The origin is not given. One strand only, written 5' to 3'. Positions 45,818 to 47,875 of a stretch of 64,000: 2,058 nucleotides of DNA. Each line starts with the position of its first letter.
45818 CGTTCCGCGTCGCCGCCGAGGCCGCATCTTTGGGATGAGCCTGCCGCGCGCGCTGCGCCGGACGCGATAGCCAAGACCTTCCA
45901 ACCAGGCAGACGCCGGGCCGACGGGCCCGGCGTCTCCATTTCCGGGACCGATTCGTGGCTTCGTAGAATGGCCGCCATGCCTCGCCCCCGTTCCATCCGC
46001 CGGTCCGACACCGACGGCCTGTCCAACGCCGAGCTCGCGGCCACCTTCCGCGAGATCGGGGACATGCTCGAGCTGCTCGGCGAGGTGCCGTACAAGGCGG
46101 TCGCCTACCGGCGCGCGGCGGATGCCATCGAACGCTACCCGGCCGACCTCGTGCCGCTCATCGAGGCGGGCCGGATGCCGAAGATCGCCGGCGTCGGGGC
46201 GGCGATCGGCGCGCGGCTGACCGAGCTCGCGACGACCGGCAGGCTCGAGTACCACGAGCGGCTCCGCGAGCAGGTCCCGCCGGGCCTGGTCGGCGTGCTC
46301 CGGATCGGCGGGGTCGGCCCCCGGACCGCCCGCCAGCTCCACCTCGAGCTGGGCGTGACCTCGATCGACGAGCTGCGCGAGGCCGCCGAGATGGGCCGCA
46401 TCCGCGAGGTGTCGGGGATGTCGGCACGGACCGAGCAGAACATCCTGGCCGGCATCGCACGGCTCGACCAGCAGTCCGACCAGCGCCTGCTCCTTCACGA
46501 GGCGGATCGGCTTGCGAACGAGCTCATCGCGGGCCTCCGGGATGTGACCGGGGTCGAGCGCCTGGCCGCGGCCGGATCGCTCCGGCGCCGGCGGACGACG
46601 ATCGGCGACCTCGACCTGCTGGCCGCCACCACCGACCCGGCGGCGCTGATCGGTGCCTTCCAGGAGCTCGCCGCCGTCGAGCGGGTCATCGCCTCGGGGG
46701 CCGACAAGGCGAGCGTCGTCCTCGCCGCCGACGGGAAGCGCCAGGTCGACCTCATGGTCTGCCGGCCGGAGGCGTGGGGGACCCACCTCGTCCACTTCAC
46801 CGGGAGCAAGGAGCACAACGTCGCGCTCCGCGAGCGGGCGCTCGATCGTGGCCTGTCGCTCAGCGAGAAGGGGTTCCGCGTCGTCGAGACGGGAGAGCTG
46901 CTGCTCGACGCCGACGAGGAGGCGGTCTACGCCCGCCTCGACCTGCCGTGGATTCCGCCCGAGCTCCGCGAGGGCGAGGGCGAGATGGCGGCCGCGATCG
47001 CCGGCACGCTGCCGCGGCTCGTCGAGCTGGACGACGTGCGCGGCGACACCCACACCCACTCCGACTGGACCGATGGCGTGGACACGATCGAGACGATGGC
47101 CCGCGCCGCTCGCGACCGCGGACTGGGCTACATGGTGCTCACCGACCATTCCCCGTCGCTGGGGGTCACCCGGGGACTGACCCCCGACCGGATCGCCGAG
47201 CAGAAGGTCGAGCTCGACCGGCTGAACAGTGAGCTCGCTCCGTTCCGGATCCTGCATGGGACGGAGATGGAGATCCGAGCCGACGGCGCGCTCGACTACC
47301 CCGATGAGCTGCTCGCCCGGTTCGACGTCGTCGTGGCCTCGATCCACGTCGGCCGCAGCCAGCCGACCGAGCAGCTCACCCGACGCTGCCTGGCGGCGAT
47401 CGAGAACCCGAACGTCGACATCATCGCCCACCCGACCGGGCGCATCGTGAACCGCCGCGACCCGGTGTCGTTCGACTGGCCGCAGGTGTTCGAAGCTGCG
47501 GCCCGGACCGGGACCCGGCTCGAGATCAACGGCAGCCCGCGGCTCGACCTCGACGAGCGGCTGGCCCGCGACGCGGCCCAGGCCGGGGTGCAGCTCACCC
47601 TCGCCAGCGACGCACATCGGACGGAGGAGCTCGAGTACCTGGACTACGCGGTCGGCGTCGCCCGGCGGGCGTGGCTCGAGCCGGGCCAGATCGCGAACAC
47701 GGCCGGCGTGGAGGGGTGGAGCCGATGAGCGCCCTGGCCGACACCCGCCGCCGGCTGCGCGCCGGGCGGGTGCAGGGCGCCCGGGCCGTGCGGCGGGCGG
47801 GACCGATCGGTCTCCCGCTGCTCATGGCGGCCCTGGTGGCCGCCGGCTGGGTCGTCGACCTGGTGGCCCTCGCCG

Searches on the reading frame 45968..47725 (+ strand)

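Call 48: search_protein_families(library=pfam, proteins=[window:45968-47725:+], max_evalue=0.00001)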
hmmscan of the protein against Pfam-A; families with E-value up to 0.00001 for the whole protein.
window:45968-47725:+ (586 aa): 4 families
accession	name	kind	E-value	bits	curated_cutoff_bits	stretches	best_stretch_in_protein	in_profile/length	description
PF14791.11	DNA_pol_B_thumb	-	8.4e-21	74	25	1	274-335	2-63/63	DNA polymerase beta thumb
PF14716.13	HHH_8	-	1e-13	51.9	30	1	20-93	3-73/73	Helix-hairpin-helix domain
PF14520.12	HHH_5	-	6e-07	30.3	27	1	110-162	4-54/57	Helix-hairpin-helix domain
PF02811.25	PHP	-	2.3e-06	28.5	26.4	1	360-465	1-98/164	PHP domain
